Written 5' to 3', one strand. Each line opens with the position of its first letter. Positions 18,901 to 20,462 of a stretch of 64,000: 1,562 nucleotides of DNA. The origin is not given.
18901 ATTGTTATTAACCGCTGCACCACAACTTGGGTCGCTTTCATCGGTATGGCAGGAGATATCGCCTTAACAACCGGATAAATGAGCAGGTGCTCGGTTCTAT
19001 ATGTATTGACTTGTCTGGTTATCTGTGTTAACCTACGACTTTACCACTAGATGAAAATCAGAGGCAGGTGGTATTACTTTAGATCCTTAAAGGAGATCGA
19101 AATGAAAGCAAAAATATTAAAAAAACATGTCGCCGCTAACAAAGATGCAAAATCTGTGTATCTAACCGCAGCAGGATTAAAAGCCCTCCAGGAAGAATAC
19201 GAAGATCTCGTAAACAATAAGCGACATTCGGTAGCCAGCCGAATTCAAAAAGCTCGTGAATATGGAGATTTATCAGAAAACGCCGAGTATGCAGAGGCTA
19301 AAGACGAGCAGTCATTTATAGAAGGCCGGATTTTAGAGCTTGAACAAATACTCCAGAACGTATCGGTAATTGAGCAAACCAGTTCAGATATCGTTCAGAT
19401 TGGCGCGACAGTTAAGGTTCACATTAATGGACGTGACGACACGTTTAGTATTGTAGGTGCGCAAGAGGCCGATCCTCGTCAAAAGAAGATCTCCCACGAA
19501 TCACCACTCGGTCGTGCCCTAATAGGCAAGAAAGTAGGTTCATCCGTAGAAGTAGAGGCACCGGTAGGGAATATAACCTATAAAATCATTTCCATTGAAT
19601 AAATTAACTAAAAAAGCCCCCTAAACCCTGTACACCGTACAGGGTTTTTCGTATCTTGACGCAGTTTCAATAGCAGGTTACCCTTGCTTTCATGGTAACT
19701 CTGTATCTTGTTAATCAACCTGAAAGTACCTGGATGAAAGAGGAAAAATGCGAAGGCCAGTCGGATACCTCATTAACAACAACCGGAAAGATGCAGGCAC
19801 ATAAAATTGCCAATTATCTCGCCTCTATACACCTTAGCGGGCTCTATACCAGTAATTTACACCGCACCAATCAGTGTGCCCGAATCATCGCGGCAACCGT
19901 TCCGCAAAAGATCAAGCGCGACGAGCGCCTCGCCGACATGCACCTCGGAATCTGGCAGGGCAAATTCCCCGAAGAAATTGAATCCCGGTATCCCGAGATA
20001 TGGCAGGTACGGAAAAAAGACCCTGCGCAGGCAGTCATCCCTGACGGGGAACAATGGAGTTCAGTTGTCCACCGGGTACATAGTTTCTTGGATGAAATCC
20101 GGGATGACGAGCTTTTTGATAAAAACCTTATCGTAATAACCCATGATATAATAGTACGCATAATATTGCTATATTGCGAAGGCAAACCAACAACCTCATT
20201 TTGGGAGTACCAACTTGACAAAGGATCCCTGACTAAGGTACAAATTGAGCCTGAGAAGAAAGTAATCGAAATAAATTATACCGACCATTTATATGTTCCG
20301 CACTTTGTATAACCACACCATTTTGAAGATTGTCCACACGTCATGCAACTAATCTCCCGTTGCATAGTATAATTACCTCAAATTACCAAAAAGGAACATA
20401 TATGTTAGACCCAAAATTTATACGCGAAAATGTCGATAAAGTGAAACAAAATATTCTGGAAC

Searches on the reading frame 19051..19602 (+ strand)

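Call 83: search_protein_families(library=pfam, proteins=[window:19051-19602:+], max_evalue=0.00001)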
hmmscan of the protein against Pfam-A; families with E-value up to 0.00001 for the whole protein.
window:19051-19602:+ (183 aa): 2 families
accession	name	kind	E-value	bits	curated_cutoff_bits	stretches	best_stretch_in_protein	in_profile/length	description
PF03449.20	GreA_GreB_N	-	3.8e-26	91.5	24.5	1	36-106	1-71/71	Transcription elongation factor, N-terminal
PF01272.25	GreA_GreB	-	2.6e-25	88.6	26.9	1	111-183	2-76/77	Transcription elongation factor, GreA/GreB, C-term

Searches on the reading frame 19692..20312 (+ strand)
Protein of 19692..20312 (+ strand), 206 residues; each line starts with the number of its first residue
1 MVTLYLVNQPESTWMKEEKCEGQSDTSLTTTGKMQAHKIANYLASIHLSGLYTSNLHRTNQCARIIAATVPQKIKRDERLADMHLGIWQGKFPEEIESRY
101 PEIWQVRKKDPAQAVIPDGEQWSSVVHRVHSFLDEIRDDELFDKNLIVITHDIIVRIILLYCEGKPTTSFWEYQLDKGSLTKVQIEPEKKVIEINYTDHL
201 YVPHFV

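Call 83: search_protein_families(library=pfam, proteins=[window:19692-20312:+], max_evalue=0.00001)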
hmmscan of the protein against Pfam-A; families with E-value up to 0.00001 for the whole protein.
window:19692-20312:+ (206 aa): 1 family
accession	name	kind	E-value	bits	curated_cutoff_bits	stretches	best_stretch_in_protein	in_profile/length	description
PF00300.27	His_Phos_1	-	1.9e-42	145.5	21.7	1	5-193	2-189/194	Histidine phosphatase superfamily (branch 1)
